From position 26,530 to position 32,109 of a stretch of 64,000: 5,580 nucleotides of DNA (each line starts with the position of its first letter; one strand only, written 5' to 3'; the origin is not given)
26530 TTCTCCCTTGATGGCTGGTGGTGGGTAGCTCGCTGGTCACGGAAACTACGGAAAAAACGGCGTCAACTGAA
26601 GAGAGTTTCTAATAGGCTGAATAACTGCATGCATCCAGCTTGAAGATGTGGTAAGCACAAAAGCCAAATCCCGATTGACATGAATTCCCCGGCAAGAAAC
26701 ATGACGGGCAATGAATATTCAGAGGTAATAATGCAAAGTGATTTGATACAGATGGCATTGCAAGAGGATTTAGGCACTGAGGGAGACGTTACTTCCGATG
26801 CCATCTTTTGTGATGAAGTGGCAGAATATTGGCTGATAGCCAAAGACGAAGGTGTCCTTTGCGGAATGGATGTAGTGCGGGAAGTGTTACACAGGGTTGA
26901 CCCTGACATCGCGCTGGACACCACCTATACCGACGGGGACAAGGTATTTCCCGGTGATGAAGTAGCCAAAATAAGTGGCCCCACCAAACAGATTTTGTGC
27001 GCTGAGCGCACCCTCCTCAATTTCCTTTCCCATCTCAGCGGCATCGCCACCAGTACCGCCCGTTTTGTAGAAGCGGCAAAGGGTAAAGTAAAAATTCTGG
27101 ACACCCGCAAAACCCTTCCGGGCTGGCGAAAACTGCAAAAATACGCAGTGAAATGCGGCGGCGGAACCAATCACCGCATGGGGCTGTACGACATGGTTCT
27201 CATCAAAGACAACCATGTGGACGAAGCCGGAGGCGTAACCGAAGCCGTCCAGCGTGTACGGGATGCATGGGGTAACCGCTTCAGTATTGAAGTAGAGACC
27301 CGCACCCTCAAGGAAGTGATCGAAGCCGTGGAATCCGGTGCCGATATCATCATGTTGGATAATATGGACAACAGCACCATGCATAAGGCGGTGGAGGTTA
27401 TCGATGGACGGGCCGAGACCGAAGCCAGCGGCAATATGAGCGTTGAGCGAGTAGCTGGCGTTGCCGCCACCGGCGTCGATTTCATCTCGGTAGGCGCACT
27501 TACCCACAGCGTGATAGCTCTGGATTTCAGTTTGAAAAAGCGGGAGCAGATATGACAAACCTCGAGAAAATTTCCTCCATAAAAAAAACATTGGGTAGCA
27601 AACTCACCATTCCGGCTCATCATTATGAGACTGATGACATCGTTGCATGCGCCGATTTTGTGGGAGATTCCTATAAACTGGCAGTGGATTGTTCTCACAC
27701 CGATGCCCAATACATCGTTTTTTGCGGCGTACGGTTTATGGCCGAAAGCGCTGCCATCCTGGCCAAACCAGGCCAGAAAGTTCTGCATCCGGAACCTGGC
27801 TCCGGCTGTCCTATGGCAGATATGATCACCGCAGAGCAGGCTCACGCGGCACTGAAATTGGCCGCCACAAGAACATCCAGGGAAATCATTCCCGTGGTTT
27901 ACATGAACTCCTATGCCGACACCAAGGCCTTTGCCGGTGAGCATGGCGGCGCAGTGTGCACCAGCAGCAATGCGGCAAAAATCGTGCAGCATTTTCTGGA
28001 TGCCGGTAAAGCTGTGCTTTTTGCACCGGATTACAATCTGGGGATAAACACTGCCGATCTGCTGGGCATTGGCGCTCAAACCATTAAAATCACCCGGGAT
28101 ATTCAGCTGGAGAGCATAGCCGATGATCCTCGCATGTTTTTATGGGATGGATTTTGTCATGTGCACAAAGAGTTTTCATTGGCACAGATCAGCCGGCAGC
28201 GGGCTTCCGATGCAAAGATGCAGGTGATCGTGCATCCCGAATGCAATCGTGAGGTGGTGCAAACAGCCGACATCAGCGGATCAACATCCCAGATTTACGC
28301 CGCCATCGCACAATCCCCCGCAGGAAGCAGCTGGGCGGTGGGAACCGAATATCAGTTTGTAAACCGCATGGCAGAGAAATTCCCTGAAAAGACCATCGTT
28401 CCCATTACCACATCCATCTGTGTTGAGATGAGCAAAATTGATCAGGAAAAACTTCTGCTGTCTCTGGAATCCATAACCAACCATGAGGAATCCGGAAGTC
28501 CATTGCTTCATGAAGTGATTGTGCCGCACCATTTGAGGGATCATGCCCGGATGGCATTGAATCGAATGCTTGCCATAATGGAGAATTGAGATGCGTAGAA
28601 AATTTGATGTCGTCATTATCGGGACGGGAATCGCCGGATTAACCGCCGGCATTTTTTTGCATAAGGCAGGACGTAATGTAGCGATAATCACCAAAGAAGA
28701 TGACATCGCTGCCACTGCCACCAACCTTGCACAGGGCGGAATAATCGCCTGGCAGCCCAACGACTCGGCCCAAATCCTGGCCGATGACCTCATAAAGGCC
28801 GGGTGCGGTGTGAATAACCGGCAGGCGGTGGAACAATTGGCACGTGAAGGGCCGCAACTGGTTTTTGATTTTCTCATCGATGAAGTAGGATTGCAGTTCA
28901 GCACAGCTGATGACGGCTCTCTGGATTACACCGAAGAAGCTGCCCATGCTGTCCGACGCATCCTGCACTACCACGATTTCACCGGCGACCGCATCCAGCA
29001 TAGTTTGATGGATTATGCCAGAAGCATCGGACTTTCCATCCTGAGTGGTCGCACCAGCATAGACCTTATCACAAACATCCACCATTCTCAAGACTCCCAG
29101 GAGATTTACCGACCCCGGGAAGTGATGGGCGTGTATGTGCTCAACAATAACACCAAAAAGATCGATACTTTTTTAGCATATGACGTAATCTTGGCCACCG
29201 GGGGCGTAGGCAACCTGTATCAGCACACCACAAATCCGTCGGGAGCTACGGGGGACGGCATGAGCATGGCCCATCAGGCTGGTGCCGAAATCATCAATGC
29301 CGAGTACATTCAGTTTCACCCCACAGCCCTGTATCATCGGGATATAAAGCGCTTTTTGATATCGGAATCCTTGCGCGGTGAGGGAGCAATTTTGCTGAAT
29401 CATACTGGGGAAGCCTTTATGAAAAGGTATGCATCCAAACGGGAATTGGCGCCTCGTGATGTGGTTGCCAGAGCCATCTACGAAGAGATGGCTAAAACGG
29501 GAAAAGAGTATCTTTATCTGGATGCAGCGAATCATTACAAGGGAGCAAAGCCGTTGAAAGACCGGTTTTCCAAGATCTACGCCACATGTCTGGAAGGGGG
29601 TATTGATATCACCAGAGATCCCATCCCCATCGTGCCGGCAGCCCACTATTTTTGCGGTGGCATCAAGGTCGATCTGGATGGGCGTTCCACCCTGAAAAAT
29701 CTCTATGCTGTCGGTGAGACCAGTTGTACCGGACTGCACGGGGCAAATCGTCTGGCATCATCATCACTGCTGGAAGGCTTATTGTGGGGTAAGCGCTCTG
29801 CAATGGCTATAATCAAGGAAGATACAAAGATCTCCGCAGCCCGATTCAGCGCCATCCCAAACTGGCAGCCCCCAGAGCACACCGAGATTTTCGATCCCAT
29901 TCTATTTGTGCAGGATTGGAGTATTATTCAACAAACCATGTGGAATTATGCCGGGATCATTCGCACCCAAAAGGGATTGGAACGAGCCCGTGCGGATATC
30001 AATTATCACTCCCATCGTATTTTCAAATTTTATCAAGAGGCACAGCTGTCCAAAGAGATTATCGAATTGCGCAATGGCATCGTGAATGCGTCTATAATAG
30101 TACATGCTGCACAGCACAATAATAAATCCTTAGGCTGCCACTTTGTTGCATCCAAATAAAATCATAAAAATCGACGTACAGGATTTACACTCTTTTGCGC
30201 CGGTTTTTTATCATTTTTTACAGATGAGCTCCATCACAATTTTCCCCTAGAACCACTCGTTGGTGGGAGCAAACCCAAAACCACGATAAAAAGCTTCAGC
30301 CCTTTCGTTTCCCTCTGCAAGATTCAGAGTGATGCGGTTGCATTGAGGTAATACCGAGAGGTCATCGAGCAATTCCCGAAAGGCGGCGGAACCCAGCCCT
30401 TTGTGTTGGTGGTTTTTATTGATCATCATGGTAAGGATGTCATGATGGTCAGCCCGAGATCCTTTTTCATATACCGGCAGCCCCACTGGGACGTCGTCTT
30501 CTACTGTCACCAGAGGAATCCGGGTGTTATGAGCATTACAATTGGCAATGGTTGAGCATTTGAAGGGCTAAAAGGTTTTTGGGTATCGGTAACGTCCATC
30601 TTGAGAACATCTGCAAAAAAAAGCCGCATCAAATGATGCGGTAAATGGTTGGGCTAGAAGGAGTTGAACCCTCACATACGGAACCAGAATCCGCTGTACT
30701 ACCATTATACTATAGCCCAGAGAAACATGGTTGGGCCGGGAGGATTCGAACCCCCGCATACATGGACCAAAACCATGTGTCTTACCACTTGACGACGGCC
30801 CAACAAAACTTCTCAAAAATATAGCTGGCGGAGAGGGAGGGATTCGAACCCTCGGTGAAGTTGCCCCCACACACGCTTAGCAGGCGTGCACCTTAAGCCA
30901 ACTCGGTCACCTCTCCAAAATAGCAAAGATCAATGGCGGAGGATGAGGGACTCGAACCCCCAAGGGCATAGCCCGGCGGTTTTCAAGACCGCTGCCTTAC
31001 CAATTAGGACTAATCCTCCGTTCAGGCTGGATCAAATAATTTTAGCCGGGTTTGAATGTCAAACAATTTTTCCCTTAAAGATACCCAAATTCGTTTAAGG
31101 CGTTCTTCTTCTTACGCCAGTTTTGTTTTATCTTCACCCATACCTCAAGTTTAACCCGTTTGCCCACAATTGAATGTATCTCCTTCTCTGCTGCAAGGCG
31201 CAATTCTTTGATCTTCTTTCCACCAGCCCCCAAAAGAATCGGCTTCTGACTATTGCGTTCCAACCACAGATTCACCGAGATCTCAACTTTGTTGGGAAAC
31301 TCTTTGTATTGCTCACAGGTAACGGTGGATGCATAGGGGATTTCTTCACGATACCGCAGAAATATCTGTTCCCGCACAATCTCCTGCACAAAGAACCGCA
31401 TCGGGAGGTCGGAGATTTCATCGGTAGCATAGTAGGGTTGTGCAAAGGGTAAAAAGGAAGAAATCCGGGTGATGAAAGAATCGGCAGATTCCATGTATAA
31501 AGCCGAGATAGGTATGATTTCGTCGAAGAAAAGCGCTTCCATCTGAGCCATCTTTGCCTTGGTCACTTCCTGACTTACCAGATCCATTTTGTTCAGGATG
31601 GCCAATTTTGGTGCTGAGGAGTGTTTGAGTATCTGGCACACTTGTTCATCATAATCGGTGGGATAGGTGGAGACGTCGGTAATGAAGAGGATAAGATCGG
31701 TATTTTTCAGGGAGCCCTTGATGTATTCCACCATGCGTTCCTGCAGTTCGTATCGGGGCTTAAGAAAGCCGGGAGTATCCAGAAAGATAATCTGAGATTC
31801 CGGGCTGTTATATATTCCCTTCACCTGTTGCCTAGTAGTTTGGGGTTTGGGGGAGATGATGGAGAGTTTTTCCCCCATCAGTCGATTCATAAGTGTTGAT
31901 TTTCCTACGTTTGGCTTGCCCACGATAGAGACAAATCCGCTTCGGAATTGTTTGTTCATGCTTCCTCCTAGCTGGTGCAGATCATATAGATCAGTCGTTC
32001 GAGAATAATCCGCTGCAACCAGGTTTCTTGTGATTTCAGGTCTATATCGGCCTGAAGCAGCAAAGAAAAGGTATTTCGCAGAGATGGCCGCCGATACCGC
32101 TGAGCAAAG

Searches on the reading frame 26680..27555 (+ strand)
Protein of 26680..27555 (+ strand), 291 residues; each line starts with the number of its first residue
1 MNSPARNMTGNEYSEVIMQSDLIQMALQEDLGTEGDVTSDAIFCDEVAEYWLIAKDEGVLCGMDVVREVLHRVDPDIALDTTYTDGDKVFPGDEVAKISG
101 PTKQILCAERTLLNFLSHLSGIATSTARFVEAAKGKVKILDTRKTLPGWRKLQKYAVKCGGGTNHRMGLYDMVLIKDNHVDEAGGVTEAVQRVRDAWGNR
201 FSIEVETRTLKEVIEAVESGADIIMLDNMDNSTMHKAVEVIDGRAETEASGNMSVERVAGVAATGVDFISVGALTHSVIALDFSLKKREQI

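Call 81: search_protein_families(library=pfam, proteins=[window:26680-27555:+], max_evalue=0.00001)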
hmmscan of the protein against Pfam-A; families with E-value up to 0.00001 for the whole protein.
window:26680-27555:+ (291 aa): 2 families
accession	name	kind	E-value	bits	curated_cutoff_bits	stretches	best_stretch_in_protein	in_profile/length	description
PF01729.25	QRPTase_C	-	3e-60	203.2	23.1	1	122-286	1-169/169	Quinolinate phosphoribosyl transferase, C-terminal domain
PF02749.22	QRPTase_N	-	1e-19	70.9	27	1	36-120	1-82/82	Quinolinate phosphoribosyl transferase, N-terminal domain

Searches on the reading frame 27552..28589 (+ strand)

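Call 81: search_protein_families(library=pfam, proteins=[window:27552-28589:+], max_evalue=0.00001)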
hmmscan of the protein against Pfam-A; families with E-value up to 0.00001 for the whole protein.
window:27552-28589:+ (345 aa): 1 family
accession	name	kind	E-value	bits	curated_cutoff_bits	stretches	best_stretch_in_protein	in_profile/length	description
PF02445.21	NadA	-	9.6e-90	301.1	27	1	6-341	2-295/295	Quinolinate synthetase A protein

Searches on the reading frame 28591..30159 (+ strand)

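Call 81: search_protein_families(library=pfam, proteins=[window:28591-30159:+], max_evalue=0.00001)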
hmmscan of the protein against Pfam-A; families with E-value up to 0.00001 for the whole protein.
window:28591-30159:+ (522 aa): 6 families
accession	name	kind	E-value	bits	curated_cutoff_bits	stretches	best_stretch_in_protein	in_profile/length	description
PF00890.30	FAD_binding_2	-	1.2e-82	278.7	20.4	1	6-393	1-414/414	FAD binding domain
PF01266.30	DAO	-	5.9e-12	46.2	27.9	1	6-126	1-107/353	FAD dependent oxidoreductase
PF03486.20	HI0933_like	-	2.6e-08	34.1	50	0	6-41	2-37/244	HI0933-like protein Rossmann domain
PF07992.20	Pyr_redox_2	-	2e-07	31.2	26.1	0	5-48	1-44/291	Pyridine nucleotide-disulphide oxidoreductase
PF02910.25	Succ_DH_flav_C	-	2.6e-06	27.9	20.8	1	446-518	4-82/130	Fumarate reductase flavoprotein C-term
PF13450.12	NAD_binding_8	-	9.5e-06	26.2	21.9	0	9-50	1-42/68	NAD(P)-binding Rossmann-like domain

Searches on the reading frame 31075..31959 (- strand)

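Call 83: search_protein_families(library=pfam, proteins=[window:31075-31959:-], max_evalue=0.00001)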
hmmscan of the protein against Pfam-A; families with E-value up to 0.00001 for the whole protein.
window:31075-31959:- (294 aa): 6 families
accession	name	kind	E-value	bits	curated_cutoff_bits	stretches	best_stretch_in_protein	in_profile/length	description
PF01926.29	MMR_HSR1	-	1.4e-25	90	21.9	1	10-124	2-113/113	50S ribosome-binding GTPase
PF07650.23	KH_2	-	1.9e-15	56.9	22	1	206-282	1-78/78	KH domain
PF02421.24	FeoB_N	-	8.9e-12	45.2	27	1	10-163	3-153/156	Ferrous iron transport protein B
PF00350.29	Dynamin_N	-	4.4e-09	37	27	0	10-43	1-34/168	Dynamin family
PF00009.33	GTP_EFTU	-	5.5e-08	33.1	26.5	0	52-170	66-186/188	Elongation factor Tu GTP binding domain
PF03193.22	RsgA_GTPase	-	2.7e-06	27.7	30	0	3-67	102-170/174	RsgA GTPase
